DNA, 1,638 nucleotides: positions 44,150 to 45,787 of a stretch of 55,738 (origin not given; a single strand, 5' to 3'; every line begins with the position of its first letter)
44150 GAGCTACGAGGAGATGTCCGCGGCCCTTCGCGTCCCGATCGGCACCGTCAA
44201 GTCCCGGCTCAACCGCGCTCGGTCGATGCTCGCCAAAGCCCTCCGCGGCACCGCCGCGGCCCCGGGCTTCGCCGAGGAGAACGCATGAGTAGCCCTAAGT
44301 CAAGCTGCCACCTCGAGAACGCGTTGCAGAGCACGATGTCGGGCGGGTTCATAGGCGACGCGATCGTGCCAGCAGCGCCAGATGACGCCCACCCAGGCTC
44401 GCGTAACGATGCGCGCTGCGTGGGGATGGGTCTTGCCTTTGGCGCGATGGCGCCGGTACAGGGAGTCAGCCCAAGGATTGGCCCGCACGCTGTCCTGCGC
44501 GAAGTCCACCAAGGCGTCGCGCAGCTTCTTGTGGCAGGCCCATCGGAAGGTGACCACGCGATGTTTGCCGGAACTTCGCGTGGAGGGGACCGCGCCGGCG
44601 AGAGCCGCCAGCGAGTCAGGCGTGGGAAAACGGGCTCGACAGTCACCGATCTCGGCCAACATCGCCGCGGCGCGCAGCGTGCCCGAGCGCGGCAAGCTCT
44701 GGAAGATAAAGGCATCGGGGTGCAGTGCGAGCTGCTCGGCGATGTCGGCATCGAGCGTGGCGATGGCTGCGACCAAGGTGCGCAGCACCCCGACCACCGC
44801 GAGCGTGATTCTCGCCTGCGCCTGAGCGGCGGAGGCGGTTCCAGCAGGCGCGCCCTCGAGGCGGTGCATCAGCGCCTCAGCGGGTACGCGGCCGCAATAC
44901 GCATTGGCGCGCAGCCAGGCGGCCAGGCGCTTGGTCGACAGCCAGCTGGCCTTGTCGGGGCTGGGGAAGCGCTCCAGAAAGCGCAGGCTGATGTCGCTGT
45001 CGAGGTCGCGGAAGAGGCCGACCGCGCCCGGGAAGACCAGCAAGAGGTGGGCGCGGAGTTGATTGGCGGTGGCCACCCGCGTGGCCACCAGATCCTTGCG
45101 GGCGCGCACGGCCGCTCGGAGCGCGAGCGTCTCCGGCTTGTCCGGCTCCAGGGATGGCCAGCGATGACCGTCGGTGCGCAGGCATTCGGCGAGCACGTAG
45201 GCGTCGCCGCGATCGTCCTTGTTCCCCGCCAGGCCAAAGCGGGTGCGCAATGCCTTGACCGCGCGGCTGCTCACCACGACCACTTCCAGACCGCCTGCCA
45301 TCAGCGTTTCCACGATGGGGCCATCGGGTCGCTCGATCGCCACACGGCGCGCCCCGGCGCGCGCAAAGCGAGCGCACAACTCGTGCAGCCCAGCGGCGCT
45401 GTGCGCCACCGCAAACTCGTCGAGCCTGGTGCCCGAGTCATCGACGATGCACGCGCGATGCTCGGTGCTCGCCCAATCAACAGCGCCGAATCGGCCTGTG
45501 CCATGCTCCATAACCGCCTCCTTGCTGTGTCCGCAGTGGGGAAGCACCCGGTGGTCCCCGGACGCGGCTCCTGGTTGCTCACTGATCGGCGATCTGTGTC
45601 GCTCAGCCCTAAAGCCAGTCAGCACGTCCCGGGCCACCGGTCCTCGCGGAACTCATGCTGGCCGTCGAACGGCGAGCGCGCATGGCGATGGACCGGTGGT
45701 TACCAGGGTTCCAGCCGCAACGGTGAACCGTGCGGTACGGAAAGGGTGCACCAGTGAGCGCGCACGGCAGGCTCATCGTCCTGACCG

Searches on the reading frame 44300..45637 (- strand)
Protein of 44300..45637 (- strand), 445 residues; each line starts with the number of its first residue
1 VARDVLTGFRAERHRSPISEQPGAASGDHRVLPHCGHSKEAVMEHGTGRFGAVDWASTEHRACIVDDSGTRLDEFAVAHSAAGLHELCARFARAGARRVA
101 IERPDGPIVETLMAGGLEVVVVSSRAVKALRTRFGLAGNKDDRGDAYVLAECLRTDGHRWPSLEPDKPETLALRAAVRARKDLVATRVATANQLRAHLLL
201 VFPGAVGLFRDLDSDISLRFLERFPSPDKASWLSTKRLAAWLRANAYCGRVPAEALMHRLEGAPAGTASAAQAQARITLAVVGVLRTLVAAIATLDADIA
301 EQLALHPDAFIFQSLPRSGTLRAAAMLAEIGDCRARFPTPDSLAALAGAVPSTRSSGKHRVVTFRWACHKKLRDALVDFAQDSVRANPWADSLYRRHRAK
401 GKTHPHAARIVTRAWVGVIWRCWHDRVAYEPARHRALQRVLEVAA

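Call 82: search_protein_families(library=pfam, proteins=[window:44300-45637:-], max_evalue=0.01)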
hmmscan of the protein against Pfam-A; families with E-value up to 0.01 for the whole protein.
window:44300-45637:- (445 aa): 2 families
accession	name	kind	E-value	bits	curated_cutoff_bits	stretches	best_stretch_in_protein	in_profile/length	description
PF01548.23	DEDD_Tnp_IS110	-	8.8e-32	110.5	29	1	53-203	3-155/155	Transposase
PF02371.22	Transposase_20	-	8.1e-19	68.2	21.3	1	311-395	3-87/87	Transposase IS116/IS110/IS902 family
